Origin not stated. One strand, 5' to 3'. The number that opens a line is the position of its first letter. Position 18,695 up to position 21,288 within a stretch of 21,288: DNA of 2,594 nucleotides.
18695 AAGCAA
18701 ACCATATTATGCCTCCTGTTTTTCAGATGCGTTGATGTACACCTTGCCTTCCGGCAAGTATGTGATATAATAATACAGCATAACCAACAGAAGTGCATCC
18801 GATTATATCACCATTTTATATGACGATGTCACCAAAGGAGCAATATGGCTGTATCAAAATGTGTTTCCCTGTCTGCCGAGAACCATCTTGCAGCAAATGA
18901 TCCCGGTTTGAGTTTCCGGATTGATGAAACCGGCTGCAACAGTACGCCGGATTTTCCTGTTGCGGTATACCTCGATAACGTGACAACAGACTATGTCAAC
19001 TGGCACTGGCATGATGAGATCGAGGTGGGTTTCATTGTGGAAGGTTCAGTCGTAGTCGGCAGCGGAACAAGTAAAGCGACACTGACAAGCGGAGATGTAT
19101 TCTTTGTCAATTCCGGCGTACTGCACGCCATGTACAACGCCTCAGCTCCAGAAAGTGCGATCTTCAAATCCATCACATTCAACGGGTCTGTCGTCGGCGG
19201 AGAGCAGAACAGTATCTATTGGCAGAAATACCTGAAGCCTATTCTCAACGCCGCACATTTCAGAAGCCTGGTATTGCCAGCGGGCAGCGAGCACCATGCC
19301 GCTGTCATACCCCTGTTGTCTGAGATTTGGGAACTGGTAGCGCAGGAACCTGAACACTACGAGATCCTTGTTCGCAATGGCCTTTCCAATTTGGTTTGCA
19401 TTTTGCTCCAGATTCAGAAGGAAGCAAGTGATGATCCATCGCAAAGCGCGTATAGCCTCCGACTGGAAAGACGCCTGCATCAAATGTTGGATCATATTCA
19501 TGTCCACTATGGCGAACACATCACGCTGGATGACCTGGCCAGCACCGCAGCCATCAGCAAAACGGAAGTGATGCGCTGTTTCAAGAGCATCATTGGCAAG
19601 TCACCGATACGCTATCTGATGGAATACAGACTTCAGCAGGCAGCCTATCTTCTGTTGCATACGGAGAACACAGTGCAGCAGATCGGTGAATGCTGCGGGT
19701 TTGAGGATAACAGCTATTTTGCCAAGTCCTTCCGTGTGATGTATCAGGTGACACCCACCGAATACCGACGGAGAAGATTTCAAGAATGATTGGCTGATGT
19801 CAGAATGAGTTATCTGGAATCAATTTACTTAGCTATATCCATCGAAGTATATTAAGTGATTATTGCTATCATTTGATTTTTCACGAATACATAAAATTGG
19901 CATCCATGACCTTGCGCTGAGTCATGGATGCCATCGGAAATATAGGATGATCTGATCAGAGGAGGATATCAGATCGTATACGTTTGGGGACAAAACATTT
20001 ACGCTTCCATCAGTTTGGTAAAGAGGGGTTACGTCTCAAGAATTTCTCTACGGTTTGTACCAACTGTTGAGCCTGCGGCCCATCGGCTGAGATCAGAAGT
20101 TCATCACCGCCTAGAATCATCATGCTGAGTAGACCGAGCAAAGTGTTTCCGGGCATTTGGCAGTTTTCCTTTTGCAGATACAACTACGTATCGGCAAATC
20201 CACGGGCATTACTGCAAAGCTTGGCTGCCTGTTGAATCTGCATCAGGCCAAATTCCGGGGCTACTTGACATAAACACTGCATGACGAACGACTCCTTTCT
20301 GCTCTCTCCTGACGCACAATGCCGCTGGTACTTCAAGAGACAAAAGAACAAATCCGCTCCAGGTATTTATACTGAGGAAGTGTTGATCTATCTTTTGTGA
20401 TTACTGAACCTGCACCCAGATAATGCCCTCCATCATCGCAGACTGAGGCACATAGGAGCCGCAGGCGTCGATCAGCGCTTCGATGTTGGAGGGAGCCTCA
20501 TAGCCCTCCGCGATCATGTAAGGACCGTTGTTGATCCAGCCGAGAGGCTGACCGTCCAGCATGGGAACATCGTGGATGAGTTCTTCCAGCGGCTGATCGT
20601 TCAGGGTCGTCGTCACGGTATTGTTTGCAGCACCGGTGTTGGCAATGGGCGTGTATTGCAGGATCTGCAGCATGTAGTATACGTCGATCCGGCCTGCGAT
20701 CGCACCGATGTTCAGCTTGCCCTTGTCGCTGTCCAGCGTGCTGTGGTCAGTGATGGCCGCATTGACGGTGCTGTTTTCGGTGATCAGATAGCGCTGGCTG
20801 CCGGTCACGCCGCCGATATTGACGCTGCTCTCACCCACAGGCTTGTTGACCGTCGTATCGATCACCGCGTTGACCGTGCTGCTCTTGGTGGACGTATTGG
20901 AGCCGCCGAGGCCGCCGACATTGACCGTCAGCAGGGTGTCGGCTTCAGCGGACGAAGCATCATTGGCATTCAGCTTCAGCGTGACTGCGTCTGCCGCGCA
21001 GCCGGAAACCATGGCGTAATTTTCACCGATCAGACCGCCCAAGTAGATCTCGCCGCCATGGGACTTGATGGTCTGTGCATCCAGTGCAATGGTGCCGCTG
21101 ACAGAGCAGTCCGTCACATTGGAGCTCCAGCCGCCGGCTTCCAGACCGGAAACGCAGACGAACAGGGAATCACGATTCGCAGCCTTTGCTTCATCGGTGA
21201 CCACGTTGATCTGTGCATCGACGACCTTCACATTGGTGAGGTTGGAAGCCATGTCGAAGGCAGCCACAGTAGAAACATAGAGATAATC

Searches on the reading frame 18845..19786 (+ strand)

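Call 15: search_protein_families(library=pfam, proteins=[window:18845-19786:+])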
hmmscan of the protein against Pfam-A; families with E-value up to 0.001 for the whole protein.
window:18845-19786:+ (314 aa): 5 families
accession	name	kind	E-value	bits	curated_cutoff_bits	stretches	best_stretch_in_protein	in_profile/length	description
PF12833.13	HTH_18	-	5.8e-21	75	33.6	1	231-310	1-80/80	Helix-turn-helix domain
PF00165.29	HTH_AraC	-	5.8e-14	52.2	26.6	2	272-309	6-42/42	Bacterial regulatory helix-turn-helix proteins, AraC family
PF02311.25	AraC_binding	-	5.2e-11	42.9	21.1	1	41-171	6-122/135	AraC-like ligand binding domain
PF07883.17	Cupin_2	-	9.8e-09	35.2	27.2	1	52-100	12-60/70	Cupin domain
PF00190.28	Cupin_1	-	2.4e-05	24.4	22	1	53-107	48-110/151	Cupin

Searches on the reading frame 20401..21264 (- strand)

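Call 15: search_protein_families(library=pfam, proteins=[window:20401-21264:-])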
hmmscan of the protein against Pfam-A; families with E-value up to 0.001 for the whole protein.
window:20401-21264:- (287 aa): 1 family
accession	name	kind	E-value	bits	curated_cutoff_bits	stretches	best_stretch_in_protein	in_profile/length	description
PF07581.17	Glug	-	0.00017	22.2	20.5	0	72-93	2-25/28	The GLUG motif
